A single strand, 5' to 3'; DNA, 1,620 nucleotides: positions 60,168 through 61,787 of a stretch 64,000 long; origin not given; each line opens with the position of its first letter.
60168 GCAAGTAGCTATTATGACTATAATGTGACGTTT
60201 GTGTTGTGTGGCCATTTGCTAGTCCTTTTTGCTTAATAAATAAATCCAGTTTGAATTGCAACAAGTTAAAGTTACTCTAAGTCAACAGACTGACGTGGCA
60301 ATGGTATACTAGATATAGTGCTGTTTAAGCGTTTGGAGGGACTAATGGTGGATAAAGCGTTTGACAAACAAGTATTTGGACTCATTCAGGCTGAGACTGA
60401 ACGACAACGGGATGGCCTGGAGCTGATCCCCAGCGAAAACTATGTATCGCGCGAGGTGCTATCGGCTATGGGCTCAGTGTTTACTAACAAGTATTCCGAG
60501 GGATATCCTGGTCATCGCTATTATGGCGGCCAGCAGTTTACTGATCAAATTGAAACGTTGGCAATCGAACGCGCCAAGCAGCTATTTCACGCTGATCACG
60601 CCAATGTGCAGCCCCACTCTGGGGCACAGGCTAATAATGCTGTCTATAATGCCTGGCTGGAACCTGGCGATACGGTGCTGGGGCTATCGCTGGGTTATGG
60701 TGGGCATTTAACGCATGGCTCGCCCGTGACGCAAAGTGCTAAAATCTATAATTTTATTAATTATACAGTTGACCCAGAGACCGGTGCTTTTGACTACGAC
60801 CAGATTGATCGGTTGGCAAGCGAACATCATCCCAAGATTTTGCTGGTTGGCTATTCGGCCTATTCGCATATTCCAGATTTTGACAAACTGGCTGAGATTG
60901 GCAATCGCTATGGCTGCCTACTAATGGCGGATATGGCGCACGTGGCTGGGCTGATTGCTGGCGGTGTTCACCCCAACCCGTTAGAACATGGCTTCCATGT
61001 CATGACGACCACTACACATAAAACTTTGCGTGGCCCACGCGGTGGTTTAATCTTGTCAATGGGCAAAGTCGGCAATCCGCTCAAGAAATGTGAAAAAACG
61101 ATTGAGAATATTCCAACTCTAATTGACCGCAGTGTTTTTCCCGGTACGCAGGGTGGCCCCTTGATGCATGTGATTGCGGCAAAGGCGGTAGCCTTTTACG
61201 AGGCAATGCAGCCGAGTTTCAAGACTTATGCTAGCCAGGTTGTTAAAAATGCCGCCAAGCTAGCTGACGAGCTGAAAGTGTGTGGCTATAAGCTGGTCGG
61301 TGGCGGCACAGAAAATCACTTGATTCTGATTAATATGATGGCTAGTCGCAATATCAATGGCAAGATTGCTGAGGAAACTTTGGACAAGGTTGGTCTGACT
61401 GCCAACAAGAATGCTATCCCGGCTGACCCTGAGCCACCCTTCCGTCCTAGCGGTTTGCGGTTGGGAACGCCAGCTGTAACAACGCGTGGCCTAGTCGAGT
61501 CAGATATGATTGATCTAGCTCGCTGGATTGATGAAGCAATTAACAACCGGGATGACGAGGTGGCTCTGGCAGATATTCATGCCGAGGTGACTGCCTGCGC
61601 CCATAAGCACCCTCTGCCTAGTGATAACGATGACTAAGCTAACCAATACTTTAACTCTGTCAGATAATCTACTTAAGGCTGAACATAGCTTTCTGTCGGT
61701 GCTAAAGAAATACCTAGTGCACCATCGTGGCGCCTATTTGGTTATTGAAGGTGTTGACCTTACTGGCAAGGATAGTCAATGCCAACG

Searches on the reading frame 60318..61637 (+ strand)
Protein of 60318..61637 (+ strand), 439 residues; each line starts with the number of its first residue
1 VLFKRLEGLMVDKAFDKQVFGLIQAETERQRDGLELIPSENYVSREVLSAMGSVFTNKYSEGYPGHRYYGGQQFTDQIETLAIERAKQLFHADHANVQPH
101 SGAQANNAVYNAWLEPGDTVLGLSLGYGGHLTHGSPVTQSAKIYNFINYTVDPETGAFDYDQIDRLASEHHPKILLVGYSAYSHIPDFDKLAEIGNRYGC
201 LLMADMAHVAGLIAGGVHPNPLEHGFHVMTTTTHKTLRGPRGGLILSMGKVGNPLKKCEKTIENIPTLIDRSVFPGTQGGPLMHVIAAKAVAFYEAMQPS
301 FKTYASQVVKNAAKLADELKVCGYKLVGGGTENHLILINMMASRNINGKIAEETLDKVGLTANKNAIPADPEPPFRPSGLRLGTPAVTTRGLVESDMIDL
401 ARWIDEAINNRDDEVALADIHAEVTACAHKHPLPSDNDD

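Call 31: search_protein_families(library=pfam, proteins=[window:60318-61637:+], max_evalue=0.00001)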
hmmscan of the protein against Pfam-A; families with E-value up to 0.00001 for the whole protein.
window:60318-61637:+ (439 aa): 2 families
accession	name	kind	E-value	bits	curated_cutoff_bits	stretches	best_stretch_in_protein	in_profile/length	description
PF00464.25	SHMT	-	1e-156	522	27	1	14-404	3-399/399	Serine hydroxymethyltransferase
PF00155.27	Aminotran_1_2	-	1.2e-06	28.5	19.7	1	85-329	50-300/361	Aminotransferase class I and II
